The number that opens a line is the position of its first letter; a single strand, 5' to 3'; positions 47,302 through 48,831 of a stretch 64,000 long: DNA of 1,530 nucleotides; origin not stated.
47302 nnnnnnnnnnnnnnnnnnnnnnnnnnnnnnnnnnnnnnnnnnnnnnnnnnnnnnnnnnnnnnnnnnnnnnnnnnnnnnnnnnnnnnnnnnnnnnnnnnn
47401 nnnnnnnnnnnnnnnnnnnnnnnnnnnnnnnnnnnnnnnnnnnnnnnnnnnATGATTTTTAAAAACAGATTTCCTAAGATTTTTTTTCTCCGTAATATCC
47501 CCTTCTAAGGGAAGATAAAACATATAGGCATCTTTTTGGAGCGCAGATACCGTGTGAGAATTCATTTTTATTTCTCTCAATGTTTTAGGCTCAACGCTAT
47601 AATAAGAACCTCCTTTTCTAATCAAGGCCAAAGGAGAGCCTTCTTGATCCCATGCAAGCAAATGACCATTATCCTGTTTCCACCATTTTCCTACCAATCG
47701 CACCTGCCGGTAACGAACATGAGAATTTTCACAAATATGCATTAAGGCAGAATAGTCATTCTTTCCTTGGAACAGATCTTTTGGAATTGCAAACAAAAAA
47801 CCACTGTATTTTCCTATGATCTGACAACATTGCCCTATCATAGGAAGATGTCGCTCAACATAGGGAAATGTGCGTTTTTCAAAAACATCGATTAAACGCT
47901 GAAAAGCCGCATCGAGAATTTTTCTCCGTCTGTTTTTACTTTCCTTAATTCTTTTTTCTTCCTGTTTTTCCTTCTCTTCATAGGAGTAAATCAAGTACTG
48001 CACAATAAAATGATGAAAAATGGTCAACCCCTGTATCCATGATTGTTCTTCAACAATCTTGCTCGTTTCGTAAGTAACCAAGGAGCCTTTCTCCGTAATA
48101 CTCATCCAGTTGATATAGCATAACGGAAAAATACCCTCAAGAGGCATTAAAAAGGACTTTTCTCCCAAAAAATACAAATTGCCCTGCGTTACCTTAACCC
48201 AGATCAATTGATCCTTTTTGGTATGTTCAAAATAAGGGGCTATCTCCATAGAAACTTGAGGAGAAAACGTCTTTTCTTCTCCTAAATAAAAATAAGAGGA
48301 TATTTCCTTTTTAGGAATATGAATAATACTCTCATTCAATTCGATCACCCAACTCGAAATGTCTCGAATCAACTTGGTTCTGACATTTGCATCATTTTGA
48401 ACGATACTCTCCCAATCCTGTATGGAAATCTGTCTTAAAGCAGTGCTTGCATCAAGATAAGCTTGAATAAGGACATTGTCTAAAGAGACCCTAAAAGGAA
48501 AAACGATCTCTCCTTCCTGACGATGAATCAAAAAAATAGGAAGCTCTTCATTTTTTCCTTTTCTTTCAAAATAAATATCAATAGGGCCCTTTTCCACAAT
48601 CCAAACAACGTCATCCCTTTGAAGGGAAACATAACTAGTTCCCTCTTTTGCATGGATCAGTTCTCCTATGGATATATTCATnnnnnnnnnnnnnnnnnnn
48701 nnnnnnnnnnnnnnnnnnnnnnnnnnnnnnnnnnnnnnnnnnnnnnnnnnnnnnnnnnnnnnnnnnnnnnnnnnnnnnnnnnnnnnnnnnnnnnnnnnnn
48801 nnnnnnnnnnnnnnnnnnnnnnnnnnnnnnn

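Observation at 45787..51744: Orphan peptide exporter: intact C39 protease but no double-glycine cargo or maturase in the window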

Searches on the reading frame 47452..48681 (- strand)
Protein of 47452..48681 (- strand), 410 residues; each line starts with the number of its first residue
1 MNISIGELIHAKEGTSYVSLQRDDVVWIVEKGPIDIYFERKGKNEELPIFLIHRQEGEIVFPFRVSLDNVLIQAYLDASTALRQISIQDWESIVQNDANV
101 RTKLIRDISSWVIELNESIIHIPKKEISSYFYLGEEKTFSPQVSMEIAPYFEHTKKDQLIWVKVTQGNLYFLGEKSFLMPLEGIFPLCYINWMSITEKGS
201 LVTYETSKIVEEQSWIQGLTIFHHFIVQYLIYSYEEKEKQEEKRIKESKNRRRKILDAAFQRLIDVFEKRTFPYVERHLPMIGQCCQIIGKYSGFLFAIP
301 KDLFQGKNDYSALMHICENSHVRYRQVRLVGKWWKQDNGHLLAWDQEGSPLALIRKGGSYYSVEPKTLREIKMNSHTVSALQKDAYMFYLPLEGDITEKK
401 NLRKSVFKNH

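Call 42: predict_structure(alignment_id=A1)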
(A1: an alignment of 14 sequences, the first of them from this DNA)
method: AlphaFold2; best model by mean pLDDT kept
length: 409 residues; sequences in the alignment: 14
mean_pLDDT: 85.5   pTM: 0.61
mean pLDDT of the five models: 85.5, 85.0, 84.1, 83.9, 83.6
residues with pLDDT >= 90: 236; 70-90: 114; 50-70: 38; < 50: 21
segments of 3 or more residues with pLDDT < 50: 267-273, 401-409
pLDDT, mean of each block of 10 residues (from residue 1): 81 88 95 94 76 96 88 94 96 95 96 88 77 92 86 65 94 90 89 92 96 94 93 89 92 81 53 60 92 85 75 90 90 86 93 91 89 92 91 53 43
secondary structure, 60 per line:
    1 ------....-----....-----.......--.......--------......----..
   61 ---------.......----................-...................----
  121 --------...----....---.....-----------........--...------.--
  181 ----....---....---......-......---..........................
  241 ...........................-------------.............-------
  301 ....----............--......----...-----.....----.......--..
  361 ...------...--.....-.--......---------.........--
elements in order: E7-10 E16-19 E25-31 E34-40 E49-54 E70-76 E81-86 H87-96 H98-116 E129-131 E136-139 E143-147 E159-166 E169-171 E185-188 E192-195 E199-204 H206-211 H215-267 H281-293 H301-304 H309-320 E323-328 E341-345 E350-356 E359-363 E370-372 H375-379 E384-389 H399-407

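Call 46: fold_search(model_id=the predicted structure, library=pdb)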
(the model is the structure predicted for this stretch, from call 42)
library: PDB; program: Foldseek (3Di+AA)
matches with E <= 10: 1635; with E <= 0.001: 109
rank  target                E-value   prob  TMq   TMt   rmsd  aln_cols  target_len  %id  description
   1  5fet                  6.9e-07  0.98  0.12  0.07  25.3       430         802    7  Crystal Structure of PVX_084705 in presence of Compound 2 (released 2016-01-13)
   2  5ezr                  8.1e-07  0.99  0.13  0.07  25.0       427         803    6  Crystal Structure of PVX_084705 bound to compound (released 2017-05-10)
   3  5dyl                  8.1e-07  0.98  0.13  0.07  25.2       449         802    8  Crystal structure of the cGMP-dependent protein kinase PKG from Plasmodium Vivax - Apo form (released 2015-11-04)
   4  4z07_A                8.6e-07  1.00  0.15  0.23  19.3       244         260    9  Co-crystal structure of the tandem CNB (CNB-A/B) domains of human PKG I beta with cGMP (released 2016-04-13)
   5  5kbf_A                9.6e-07  1.00  0.19  0.25  13.2       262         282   10  cAMP bound PfPKA-R (141-441) (released 2016-10-12)
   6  5dyk                  9.6e-07  0.99  0.13  0.07  25.4       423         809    9  Crystal structure of the cGMP-dependent protein kinase PKG from Plasmodium falciparum - Apo form (released 2015-11-04)
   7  5f0a                  1.1e-06  0.99  0.15  0.08  25.5       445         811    9  CRYSTAL STRUCTURE OF PVX_084705 WITH BOUND 1-tert-butyl-3-(3-chlorophenoxy)-1H-pyrazolo[3,4-d]pyrimidin-4-amine INHIBITO (released 2015-12-16)
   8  5dzc                  1.2e-06  0.98  0.12  0.07  25.3       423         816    7  Crystal structure of the cGMP-dependent protein kinase PKG from Plasmodium Vivax - AMPPNP bound (released 2015-10-14)
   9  8iwo_A                2.5e-06  1.00  0.24  0.12  15.0       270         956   13  The rice Na+/H+ antiporter SOS1 in an auto-inhibited state (released 2023-11-22)
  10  6rsx                  2.8e-06  1.00  0.18  0.24  13.2       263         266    9  Regulatory Subunit of cAMP-dependant Protein Kinase A from Euglena gracilis at 1.6 A resolution (released 2020-10-28)
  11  4x6r_B                4.9e-06  1.00  0.14  0.19  20.4       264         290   11  An Isoform-specific Myristylation Switch Targets RIIb PKA Holoenzymes to Membranes (released 2015-07-22)
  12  6byr_B                5.8e-06  1.00  0.15  0.20  21.2       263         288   11  Structures of the PKA RI alpha holoenzyme with the FLHCC driver J-PKAc alpha or native PKAc alpha (released 2019-04-03)
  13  3tnp_B                6.4e-06  1.00  0.14  0.20  19.2       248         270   13  Structure and Allostery of the PKA RIIb Tetrameric Holoenzyme (released 2012-02-01)
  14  1cx4                  8.5e-06  1.00  0.17  0.22  14.2       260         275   12  CRYSTAL STRUCTURE OF A DELETION MUTANT OF THE TYPE II BETA REGULATORY SUBUNIT OF CAMP-DEPENDENT PROTEIN KINASE (released 2001-03-07)
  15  4z07_C                1.1e-05  1.00  0.15  0.22  19.3       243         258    8  Co-crystal structure of the tandem CNB (CNB-A/B) domains of human PKG I beta with cGMP (released 2016-04-13)
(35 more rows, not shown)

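Call 61: search_protein_families(library=pfam, proteins=[window:47452-48681:-], max_evalue=10)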
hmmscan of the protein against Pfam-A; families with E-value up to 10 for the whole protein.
window:47452-48681:- (410 aa): 0 families
